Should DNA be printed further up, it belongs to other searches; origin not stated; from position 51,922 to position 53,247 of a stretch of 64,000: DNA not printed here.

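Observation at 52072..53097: Calcineurin-like metallophosphoesterase wired into the his operon: candidate non-orthologous histidinol-phosphate phosphatase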

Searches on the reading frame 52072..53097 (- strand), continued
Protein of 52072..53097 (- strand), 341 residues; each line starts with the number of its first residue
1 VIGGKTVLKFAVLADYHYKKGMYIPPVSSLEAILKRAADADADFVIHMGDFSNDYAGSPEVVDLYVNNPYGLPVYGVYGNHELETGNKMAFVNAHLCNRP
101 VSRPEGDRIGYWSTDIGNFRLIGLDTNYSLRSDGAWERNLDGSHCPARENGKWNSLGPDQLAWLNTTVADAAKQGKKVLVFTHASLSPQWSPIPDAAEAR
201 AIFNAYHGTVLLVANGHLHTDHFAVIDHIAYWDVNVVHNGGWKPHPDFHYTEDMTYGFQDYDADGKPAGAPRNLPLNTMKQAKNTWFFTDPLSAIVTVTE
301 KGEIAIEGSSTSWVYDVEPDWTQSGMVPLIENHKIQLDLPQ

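Call 26: search_solved_structures(query=A1, max_evalue=0.01, show_alignments=2)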
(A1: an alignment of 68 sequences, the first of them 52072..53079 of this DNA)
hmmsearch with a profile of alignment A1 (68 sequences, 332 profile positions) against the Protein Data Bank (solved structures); distinct sequences matched with E-value up to 0.01: 16.
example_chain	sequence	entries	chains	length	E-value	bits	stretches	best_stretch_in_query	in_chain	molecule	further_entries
2nxf_A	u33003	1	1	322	1.8e-08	37.1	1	14-215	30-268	Putative dimetal phosphatase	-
5ebb_A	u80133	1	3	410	1.6e-06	30.7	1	114-223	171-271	Acid sphingomyelinase-like phosphodiesterase 3a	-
5ebe_B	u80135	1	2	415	1.6e-06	30.7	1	114-223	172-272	Acid sphingomyelinase-like phosphodiesterase 3a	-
5ebe_A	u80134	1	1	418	1.7e-06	30.6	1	114-223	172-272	Acid sphingomyelinase-like phosphodiesterase 3a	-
4hd0_A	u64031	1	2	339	0.00019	23.9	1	2-83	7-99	DNA double-strand break repair protein Mre11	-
1ii7_A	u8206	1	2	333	0.0003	23.2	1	2-83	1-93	Mre11 nuclease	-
3dsc_A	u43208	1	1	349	0.00033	23.1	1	2-83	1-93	DNA double-strand break repair protein mre11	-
8w6p_A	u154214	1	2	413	0.00063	22.2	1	151-221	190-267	Acid sphingomyelinase-like phosphodiesterase 3a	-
8w6r_A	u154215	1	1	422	0.00068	22.1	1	151-221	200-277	Acid sphingomyelinase-like phosphodiesterase 3a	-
5fc1_A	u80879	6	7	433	0.00073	22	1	151-221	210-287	Acid sphingomyelinase-like phosphodiesterase 3a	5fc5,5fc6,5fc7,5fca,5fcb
9k2e_A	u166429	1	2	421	0.00082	21.8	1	146-220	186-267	Acid sphingomyelinase-like phosphodiesterase 3b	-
5kar_A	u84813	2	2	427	0.0009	21.7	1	146-220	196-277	Acid sphingomyelinase-like phosphodiesterase 3b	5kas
5i81_A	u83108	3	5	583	0.0058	19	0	154-220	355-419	Sphingomyelin phosphodiesterase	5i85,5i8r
5jg8_A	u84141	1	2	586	0.0058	19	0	154-220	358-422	Sphingomyelin phosphodiesterase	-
1ute_A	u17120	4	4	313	0.009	18.4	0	144-218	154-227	PROTEIN (II PURPLE ACID PHOSPHATASE) | Tartrate-resistant acid phosphatase type 5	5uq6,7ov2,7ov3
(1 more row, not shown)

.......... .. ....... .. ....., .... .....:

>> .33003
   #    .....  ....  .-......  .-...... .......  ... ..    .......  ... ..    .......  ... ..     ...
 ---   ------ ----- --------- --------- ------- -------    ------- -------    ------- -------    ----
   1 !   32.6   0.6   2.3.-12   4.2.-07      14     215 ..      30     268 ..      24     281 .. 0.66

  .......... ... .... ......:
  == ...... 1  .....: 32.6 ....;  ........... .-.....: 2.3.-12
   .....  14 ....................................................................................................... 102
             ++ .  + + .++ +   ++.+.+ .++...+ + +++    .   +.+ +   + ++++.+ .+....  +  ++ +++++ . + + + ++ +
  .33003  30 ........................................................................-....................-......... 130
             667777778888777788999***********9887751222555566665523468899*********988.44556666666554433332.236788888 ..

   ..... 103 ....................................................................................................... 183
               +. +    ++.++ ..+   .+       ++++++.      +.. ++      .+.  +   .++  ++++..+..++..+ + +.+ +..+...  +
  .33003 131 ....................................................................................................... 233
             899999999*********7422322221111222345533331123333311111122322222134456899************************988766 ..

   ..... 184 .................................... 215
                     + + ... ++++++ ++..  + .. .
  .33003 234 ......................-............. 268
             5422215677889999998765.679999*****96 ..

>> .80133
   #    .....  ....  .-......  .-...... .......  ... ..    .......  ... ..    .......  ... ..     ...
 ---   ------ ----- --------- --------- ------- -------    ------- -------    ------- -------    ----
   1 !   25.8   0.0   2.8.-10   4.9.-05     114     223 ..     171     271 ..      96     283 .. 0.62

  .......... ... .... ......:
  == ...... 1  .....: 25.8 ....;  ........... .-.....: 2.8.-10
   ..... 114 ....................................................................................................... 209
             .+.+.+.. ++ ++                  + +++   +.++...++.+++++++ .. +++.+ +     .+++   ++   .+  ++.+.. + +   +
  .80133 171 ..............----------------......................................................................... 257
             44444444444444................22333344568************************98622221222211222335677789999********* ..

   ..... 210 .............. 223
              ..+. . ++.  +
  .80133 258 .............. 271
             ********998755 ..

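Call 27: find_encoding_contigs(protein=P0036, flank=7000, max_places=3)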
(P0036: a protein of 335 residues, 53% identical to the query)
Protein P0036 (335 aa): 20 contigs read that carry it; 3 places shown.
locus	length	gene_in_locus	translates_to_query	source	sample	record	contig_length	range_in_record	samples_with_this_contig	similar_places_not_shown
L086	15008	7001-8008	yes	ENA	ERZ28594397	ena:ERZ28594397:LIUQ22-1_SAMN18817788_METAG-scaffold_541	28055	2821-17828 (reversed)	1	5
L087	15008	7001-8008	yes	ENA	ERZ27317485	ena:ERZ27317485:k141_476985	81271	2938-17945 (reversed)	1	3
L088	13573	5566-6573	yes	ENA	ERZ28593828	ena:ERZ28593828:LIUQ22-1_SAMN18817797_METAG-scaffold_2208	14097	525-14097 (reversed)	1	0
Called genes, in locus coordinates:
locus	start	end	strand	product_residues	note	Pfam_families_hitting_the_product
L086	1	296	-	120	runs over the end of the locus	PF05635:23S_rRNA_IVP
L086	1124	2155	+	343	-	PF06144:DNA_pol3_delta (faint), PF21694:DNA_pol3_delta_C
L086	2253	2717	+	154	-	-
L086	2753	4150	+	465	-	PF01471:PG_binding_1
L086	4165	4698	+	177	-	PF01471:PG_binding_1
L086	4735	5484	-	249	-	PF02311:AraC_binding, PF00165:HTH_AraC, PF12833:HTH_18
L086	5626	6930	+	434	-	PF02056:Glyco_hydro_4, PF11975:Glyco_hydro_4C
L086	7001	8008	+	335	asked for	PF00149:Metallophos, PF12850:Metallophos_2 (weak)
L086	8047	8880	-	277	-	PF08543:Phos_pyr_kin, PF00294:PfkB (weak)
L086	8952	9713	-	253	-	PF19567:CpsB_CapC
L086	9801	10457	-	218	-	-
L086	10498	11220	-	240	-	PF01656:CbiA, PF10609:ParA, PF13614:AAA_31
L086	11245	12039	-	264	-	PF02706:Wzz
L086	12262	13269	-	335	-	PF01479:S4, PF00849:PseudoU_synth_2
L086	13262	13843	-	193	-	PF01252:Peptidase_A8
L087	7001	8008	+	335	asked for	PF00149:Metallophos, PF12850:Metallophos_2 (weak)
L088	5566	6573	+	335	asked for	PF00149:Metallophos, PF12850:Metallophos_2 (weak)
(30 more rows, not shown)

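Call 28: find_encoding_contigs(protein=P0062, flank=7000, max_places=3)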
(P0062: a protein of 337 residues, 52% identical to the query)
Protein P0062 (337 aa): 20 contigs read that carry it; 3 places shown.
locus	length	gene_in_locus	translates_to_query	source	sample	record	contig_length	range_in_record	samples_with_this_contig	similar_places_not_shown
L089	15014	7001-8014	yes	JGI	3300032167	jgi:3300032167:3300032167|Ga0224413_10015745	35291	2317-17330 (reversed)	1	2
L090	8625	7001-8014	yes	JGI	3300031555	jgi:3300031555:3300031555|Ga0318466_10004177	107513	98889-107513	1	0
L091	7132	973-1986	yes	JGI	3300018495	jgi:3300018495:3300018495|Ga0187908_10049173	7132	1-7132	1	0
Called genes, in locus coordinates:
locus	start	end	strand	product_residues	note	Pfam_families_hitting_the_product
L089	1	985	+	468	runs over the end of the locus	PF18073:Zn_ribbon_LapB, PF03796:DnaB_C (weak), PF06745:ATPase, PF13481:AAA_25, PF23442:DUF7125 (weak), PF00004:AAA (weak), PF13401:AAA_22 (faint), PF05362:Lon_C (weak)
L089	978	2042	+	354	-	-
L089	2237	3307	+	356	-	PF00295:Glyco_hydro_28 (weak)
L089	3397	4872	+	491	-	-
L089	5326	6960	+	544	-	PF00501:AMP-binding, PF13193:AMP-binding_C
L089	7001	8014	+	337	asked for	PF00149:Metallophos, PF12850:Metallophos_2 (weak)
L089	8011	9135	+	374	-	PF13238:AAA_18 (weak)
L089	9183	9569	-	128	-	-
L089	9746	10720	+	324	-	PF00005:ABC_tran, PF13304:AAA_21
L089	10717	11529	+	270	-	-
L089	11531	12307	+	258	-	PF06182:ABC2_membrane_6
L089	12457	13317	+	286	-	PF01381:HTH_3, PF12844:HTH_19 (weak), PF13443:HTH_26 (weak), PF13560:HTH_31 (weak)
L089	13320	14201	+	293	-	PF01381:HTH_3, PF12844:HTH_19 (weak), PF13443:HTH_26 (weak), PF13560:HTH_31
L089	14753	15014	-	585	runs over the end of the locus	PF02690:Na_Pi_cotrans, PF01895:PhoU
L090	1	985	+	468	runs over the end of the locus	PF18073:Zn_ribbon_LapB, PF03796:DnaB_C (weak), PF06745:ATPase, PF13481:AAA_25, PF23442:DUF7125 (weak), PF00004:AAA (weak), PF13401:AAA_22 (faint), PF05362:Lon_C (weak)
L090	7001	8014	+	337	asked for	PF00149:Metallophos, PF12850:Metallophos_2 (weak)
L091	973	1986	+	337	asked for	PF00149:Metallophos, PF12850:Metallophos_2 (weak)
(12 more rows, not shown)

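Call 29: find_encoding_contigs(protein=P0035, flank=7000, max_places=3)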
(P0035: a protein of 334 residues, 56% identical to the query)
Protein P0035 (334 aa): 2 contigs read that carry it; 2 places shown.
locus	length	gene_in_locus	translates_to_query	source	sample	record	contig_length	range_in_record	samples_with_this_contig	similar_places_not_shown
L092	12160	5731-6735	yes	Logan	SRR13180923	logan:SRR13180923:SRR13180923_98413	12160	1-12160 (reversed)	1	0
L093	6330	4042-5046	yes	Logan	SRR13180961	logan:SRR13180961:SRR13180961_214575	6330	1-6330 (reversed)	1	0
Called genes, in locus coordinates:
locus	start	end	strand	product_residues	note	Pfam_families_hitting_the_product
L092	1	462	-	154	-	?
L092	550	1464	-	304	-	PF02311:AraC_binding, PF07883:Cupin_2 (weak), PF08281:Sigma70_r4_2 (faint), PF12833:HTH_18, PF00165:HTH_AraC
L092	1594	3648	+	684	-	PF19773:DUF6259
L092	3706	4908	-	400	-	PF16254:DUF4910 (weak), PF04389:Peptidase_M28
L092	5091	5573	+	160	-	-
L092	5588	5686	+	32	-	-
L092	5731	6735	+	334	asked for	PF00149:Metallophos, PF12850:Metallophos_2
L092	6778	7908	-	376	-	PF00144:Beta-lactamase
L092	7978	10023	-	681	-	PF17678:Glyco_hydro_92N, PF07971:Glyco_hydro_92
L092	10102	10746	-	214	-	PF01569:PAP2 (weak)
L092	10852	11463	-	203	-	PF12844:HTH_19, PF13560:HTH_31, PF01381:HTH_3, PF13443:HTH_26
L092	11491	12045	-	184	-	-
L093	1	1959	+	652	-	?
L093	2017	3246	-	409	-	PF16254:DUF4910 (weak), PF04389:Peptidase_M28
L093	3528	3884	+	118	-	-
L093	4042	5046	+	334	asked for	PF00149:Metallophos, PF12850:Metallophos_2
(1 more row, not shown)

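Call 31: predict_structure(alignment_id=A1)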
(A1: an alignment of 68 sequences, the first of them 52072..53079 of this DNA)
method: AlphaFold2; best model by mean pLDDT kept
length: 335 residues; sequences in the alignment: 68
mean_pLDDT: 97.1   pTM: 0.94
mean pLDDT of the five models: 97.1, 96.9, 97.0, 96.7, 96.7
residues with pLDDT >= 90: 329; 70-90: 5; 50-70: 1; < 50: 0
segments of 3 or more residues with pLDDT < 50: none
pLDDT, mean of each block of 10 residues (from residue 1): 98 96 98 99 97 98 99 94 96 96 96 98 97 93 96 98 99 98 96 98 98 97 98 96 97 96 96 97 98 99 98 96 98 90
secondary structure, 60 per line:
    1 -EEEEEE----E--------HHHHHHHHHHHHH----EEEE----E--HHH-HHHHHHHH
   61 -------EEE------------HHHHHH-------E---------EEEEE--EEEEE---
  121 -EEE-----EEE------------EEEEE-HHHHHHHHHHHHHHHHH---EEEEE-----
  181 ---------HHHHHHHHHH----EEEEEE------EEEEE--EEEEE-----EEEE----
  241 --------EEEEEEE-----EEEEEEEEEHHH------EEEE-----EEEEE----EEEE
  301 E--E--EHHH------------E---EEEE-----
elements in order: E2-7 H21-33 E38-41 H53-60 E68-70 H83-88 E106-110 E113-117 E122-124 E130-132 E145-149 H151-167 E171-175 H190-199 E204-209 E216-220 E223-227 E233-236 E249-255 E261-269 E279-282 E288-292 E297-301 E327-330

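Call 34: fold_search(model_id=the predicted structure, library=pdb)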
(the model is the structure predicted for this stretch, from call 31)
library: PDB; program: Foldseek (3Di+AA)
matches with E <= 10: 826; with E <= 0.001: 95
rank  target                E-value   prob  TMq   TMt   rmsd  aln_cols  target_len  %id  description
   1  2nxf                  1.5e-11  1.00  0.56  0.59   8.0       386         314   14  Crystal Structure of a dimetal phosphatase from Danio rerio LOC 393393 (released 2006-12-12)
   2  3ib7                  2.0e-10  1.00  0.50  0.56  10.4       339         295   16  Crystal structure of full length Rv0805 (released 2009-09-29)
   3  3d03_A                2.1e-10  1.00  0.53  0.63   9.9       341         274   13  1.9A structure of Glycerophoshphodiesterase (GpdQ) from Enterobacter aerogenes (released 2008-10-14)
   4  5ebb_A                2.5e-10  1.00  0.48  0.41   6.8       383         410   13  Structure of human sphingomyelinase phosphodiesterase like 3A (SMPDL3A) with Zn2+ (released 2016-01-20)
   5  2dxl_A                3.0e-10  1.00  0.49  0.59  11.2       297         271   14  Glycerophosphodiesterase from Enterobacter aerogenes (released 2007-05-22)
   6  2hy1                  4.3e-10  1.00  0.46  0.65  10.8       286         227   16  Crystal structure of Rv0805 (released 2006-12-26)
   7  2zo9_B                6.2e-10  1.00  0.52  0.63   9.8       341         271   12  Malonate-bound structure of the glycerophosphodiesterase from Enterobacter aerogenes (GpdQ) and characterization of th (released 2008-10-07)
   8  2hyo                  7.4e-10  1.00  0.45  0.65  10.9       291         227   15  Crystal structure of Rv0805 N97A mutant (released 2006-12-26)
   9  5ebe_A                9.9e-10  1.00  0.49  0.40   6.5       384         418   13  Structure of human sphingomyelinase phosphodiesterase like 3A (SMPDL3A) with 5' CMP (released 2016-01-20)
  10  2hyp                  1.1e-09  1.00  0.46  0.65   4.4       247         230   18  Crystal structure of Rv0805 D66A mutant (released 2006-12-26)
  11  5ebe_B                1.7e-09  1.00  0.42  0.35  11.9       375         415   15  Structure of human sphingomyelinase phosphodiesterase like 3A (SMPDL3A) with 5' CMP (released 2016-01-20)
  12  9k2e_B                2.7e-09  1.00  0.50  0.42  12.0       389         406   14  Crystal structure of mSMPDL3B-dimer (released 2025-10-22)
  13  5fc7_A                7.9e-09  1.00  0.47  0.39   7.7       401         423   14  Murine SMPDL3A in complex with sulfate (tetragonal) (released 2016-01-27)
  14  3qfk                  1.3e-08  1.00  0.45  0.32   8.5       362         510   14  2.05 Angstrom Crystal Structure of Putative 5'-Nucleotidase from Staphylococcus aureus in complex with alpha-ketoglutara (released 2011-02-09)
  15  8w6r_A                1.4e-08  1.00  0.46  0.39  12.8       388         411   13  murine SMPDL3A bound to sulfate (released 2023-12-20)
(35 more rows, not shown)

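Call 41: find_related_loci(query=A1, collection=metagenome_contigs, flank=6000)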
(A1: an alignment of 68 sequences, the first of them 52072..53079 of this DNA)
Query A1 (335 aa) in metagenome_contigs; peptide patterns used: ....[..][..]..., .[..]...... (x = any residue, [..] = any of these).
97 stretches matched a pattern; 55 encode a relative of the query (tblastn E <= 1e-3); 55 distinct loci.
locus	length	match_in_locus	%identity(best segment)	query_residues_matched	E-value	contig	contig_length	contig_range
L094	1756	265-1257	76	2-332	0e+0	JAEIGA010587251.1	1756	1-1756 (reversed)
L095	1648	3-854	78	52-335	8e-169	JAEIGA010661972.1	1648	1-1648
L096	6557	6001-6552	84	2-185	4e-105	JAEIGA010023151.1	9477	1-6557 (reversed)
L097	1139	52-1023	50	1-324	5e-111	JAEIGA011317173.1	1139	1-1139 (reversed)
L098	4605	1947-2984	48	2-332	7e-97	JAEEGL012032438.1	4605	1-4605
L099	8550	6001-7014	48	2-324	4e-96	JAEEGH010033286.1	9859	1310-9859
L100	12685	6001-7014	47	2-324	1e-94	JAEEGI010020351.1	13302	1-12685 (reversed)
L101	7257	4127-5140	47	2-324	1e-94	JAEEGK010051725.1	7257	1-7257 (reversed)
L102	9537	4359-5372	48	2-324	1e-93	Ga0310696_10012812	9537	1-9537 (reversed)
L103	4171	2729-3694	48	2-313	2e-89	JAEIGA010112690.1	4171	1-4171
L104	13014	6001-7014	46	1-331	1e-87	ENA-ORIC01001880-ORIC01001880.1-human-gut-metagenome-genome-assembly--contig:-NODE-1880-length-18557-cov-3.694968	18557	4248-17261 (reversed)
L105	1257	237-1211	45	2-314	1e-90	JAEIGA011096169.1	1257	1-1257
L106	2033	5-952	48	24-324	1e-86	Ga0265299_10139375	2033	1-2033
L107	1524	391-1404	44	1-331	4e-88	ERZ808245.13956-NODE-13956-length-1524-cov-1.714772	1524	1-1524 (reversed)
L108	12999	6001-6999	44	1-320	1e-82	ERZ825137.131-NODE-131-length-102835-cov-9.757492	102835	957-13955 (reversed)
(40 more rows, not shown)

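Call 60: find_encoding_contigs(protein=P0019, flank=5000, max_places=4)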
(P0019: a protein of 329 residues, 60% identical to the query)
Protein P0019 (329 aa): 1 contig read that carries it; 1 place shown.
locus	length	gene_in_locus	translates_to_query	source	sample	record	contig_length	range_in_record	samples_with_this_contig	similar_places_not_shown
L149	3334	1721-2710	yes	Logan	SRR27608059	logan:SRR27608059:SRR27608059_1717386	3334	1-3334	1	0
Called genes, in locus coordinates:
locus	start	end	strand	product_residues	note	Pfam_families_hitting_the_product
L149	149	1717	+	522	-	PF00128:Alpha-amylase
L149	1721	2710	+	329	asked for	PF00149:Metallophos, PF12850:Metallophos_2 (weak)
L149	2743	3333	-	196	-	?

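Call 61: find_encoding_contigs(protein=P0017, flank=5000, max_places=4)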
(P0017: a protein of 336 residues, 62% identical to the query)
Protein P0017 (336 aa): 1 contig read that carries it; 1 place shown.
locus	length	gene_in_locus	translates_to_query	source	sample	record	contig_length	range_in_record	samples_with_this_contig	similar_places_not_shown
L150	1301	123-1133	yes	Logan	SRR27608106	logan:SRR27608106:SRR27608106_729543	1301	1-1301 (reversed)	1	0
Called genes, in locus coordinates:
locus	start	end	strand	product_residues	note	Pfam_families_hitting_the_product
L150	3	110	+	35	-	?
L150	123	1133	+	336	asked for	PF00149:Metallophos, PF12850:Metallophos_2 (faint)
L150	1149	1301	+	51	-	?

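Call 66: search_protein_representatives(alignment_id=A1)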
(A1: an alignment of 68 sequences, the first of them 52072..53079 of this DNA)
Query: 68 sequences, 332 profile positions. Proteins with E-value up to 0.001 (for the whole library): 3116; up to 1e-10: 634; up to 1e-30: 165. The best 150 are listed.
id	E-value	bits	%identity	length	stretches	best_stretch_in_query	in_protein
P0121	1.3e-139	481.3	-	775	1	2-329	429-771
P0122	1.9e-137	474.3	-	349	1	2-328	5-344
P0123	4.4e-136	469.8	-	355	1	2-331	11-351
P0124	7.4e-128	442.7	-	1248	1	2-326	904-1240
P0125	1.0e-127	442.3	-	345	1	2-330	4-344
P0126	4.3e-127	440.2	-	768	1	2-330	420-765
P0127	4.5e-127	440.2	-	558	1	2-329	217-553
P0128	4.6e-127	440.1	-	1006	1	2-330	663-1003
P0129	1.2e-126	438.8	-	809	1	2-326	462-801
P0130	1.8e-126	438.2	-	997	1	2-330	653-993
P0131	2.9e-126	437.5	-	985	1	2-329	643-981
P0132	3.6e-125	433.9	-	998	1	2-330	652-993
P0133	8.5e-125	432.7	-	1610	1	3-330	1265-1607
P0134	5.6e-124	430.0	-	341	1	2-330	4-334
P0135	2.0e-123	428.2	-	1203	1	2-330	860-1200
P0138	2.5e-122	424.6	-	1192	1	2-326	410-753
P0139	3.1e-121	420.9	-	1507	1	2-318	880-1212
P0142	5.9e-120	416.8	-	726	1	2-329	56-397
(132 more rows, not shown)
